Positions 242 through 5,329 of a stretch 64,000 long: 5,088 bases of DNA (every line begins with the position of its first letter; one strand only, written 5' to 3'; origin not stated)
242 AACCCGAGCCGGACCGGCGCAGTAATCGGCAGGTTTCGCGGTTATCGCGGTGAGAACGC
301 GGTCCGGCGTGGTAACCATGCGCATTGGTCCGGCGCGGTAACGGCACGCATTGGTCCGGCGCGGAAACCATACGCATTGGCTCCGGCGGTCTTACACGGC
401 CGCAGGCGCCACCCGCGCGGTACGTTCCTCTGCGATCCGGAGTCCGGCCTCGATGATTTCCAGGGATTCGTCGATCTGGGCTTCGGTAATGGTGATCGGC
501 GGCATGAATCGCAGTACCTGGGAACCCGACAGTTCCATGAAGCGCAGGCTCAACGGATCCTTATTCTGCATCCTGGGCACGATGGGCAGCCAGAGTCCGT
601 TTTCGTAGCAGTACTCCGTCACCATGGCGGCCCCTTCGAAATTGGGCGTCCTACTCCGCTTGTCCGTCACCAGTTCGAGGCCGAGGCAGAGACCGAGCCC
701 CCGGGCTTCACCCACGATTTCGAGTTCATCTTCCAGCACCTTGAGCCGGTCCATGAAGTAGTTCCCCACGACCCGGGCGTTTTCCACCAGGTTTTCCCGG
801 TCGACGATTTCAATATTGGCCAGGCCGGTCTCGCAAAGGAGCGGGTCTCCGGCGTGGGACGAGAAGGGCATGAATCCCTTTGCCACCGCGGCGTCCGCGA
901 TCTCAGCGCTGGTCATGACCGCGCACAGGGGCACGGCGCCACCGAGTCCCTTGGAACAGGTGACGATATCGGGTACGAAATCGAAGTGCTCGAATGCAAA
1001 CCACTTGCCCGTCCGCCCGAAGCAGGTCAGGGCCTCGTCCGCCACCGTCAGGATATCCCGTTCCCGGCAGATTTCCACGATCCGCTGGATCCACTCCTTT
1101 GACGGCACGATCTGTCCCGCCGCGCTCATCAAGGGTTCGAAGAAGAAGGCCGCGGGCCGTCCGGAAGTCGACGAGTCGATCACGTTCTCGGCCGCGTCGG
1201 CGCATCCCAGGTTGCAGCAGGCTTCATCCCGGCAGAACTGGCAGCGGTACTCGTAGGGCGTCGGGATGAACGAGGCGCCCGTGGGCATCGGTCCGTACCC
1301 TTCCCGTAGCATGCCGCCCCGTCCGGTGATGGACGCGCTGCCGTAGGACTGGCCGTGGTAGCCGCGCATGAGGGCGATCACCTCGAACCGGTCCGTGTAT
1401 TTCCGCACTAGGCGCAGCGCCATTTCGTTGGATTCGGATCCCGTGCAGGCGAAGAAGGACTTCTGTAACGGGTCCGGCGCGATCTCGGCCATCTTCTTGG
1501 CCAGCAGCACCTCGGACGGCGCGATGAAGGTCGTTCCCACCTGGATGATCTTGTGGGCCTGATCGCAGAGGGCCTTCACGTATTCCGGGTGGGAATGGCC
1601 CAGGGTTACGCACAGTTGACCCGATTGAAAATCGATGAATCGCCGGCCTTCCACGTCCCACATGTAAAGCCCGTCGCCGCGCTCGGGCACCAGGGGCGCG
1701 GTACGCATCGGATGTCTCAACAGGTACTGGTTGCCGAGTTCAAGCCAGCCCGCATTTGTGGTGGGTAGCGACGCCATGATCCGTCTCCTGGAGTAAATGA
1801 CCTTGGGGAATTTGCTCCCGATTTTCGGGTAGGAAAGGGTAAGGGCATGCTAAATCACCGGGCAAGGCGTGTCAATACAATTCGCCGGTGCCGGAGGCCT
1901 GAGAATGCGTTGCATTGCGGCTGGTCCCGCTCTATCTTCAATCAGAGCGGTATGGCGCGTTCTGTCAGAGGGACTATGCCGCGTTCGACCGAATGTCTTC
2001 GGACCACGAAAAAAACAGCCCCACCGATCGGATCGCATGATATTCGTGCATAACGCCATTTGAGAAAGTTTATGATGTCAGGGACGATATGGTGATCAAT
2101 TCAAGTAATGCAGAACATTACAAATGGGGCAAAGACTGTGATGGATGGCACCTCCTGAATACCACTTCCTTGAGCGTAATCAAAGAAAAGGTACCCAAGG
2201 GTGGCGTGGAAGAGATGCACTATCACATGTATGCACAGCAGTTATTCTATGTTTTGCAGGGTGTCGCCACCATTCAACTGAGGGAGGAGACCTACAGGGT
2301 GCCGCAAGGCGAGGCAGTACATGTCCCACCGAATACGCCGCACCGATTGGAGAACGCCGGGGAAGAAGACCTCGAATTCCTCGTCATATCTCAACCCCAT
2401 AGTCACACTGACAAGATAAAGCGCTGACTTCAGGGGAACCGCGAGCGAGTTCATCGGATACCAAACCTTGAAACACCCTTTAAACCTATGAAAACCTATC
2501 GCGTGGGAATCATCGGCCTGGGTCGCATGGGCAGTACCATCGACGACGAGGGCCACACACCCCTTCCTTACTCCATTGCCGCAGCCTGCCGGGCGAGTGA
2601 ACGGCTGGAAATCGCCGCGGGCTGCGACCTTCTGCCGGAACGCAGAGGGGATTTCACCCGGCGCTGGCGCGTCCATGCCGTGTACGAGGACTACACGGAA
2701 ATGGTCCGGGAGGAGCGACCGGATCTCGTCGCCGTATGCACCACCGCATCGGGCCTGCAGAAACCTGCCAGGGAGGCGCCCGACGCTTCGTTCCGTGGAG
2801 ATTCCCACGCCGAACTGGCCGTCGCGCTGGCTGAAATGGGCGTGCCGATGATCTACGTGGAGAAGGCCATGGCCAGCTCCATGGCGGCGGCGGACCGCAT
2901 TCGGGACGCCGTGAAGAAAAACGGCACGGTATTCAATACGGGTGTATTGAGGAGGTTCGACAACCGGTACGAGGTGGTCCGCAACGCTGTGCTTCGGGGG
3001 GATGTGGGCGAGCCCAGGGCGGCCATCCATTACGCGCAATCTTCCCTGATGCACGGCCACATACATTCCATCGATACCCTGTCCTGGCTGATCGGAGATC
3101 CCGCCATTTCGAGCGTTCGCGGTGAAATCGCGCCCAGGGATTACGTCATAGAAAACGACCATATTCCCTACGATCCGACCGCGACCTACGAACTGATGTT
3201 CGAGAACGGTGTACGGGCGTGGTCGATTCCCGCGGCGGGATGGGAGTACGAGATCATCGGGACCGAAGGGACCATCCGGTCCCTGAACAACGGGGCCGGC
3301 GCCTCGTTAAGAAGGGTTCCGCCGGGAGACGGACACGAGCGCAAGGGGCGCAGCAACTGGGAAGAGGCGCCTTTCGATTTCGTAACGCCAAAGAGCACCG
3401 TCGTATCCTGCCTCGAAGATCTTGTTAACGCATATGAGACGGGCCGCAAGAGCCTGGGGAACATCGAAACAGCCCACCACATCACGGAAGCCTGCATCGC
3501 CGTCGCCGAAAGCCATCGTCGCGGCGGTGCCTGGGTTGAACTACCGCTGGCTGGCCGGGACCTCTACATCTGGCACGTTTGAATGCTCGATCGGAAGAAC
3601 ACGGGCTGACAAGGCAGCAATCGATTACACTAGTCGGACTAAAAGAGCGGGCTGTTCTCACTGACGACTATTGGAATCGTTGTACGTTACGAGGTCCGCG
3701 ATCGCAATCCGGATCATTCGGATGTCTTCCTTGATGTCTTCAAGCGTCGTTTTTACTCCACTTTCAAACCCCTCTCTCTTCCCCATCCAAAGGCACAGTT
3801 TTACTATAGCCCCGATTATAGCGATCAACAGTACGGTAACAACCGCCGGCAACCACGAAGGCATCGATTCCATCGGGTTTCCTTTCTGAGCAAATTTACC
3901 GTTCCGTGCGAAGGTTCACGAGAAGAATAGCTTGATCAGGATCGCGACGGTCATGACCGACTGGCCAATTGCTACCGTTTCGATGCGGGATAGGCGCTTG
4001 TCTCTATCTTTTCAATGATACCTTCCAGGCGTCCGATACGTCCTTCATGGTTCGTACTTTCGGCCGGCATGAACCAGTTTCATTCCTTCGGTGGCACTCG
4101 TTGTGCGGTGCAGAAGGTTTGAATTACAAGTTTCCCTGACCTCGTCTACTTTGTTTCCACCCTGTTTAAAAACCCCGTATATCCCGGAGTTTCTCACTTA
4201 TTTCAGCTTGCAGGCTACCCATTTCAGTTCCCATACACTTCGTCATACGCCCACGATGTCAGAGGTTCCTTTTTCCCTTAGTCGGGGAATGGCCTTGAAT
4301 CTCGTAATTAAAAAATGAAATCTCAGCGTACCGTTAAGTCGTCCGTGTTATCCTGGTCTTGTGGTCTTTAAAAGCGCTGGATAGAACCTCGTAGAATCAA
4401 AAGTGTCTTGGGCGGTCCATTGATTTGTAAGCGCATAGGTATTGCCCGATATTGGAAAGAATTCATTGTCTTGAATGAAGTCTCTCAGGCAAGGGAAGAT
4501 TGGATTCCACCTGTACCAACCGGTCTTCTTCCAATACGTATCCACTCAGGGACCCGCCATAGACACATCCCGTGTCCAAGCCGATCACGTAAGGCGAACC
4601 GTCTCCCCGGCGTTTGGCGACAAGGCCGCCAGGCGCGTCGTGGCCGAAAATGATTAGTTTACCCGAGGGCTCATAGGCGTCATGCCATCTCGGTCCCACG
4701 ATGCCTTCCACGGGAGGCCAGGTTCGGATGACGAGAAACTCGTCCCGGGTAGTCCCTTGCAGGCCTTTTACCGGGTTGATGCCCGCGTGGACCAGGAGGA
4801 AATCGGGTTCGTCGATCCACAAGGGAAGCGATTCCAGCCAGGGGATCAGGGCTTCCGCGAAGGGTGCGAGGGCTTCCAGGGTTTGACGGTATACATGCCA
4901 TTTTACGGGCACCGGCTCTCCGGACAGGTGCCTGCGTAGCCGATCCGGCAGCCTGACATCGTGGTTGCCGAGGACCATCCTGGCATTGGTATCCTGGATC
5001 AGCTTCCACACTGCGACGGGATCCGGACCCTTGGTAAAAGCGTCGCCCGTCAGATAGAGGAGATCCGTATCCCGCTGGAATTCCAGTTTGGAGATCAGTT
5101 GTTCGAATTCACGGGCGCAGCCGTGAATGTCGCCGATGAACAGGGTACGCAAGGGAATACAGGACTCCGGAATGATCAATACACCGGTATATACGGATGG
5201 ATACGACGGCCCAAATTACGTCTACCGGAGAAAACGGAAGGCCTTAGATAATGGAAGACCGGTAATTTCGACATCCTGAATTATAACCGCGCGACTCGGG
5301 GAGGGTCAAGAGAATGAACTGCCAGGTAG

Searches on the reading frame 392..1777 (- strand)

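Call 10: search_protein_families(library=pfam, proteins=[window:392-1777:-], max_evalue=0.001)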
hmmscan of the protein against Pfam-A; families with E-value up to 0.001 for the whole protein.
window:392-1777:- (461 aa): 1 family
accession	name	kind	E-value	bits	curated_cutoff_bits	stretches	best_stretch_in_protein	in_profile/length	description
PF00202.27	Aminotran_3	-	3.6e-80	270.1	30.5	1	27-444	9-401/403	Aminotransferase class-III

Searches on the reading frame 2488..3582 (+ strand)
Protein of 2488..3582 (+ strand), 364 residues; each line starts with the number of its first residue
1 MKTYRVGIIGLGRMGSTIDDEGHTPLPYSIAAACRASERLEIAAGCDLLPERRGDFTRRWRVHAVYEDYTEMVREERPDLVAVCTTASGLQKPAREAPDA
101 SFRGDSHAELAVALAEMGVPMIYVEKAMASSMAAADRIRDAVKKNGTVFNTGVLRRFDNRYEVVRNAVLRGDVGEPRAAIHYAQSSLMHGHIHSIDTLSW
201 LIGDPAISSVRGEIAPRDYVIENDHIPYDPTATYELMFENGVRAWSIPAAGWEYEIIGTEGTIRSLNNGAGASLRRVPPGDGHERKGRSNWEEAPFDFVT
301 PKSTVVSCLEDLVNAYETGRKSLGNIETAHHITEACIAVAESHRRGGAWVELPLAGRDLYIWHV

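Call 10: search_protein_families(library=pfam, proteins=[window:2488-3582:+], max_evalue=0.001)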
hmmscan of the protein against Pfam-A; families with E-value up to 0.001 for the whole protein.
window:2488-3582:+ (364 aa): 3 families
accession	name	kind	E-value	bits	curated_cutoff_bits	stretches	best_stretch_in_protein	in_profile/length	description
PF01408.29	GFO_IDH_MocA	-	6.2e-12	46.7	24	1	5-150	2-117/120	Oxidoreductase family, NAD-binding Rossmann fold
PF02894.22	GFO_IDH_MocA_C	-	5.7e-06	26.7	22.9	1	186-352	42-218/218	Oxidoreductase family, C-terminal alpha/beta domain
PF22725.1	GFO_IDH_MocA_C3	-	0.00011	22.6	27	1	186-264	45-124/124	GFO/IDH/MocA C-terminal domain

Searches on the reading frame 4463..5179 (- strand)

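Call 10: search_protein_families(library=pfam, proteins=[window:4463-5179:-], max_evalue=0.001)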
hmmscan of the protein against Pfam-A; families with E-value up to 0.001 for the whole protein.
window:4463-5179:- (238 aa): 1 family
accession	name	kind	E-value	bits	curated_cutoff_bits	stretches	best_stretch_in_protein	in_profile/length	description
PF00149.33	Metallophos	-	2.8e-16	61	21.5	1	10-184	1-159/191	Calcineurin-like phosphoesterase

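Call 75: search_protein_families(library=ncbifam, proteins=[window:4463-5179:-], max_evalue=0.00001)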
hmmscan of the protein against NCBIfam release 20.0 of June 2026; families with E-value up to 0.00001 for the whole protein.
window:4463-5179:- (238 aa): 6 families
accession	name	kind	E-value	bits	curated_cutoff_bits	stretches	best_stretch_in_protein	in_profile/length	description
NF001204.0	PRK00166.1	equivalog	1.3e-29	103.3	176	1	12-137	3-126/276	symmetrical bis(5'-nucleosyl)-tetraphosphatase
TIGR00668.1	apaH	equivalog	3.5e-21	75.9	222.85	1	12-141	3-130/279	bis(5'-nucleosyl)-tetraphosphatase (symmetrical) ApaH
TIGR04075.1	bacter_Pnkp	equivalog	6.2e-13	47.8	750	1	15-226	185-413/851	polynucleotide kinase-phosphatase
NF010148.0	PRK13625.1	equivalog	1e-12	48.2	340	1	14-231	5-237/245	bis(5'-nucleosyl)-tetraphosphatase PrpE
NF008516.0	PRK11439.1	equivalog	2.9e-08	34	326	1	14-74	21-81/218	protein-serine/threonine phosphatase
NF007425.0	PRK09968.1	equivalog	8.1e-08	32.2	332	1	14-75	19-80/218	protein-serine/threonine phosphatase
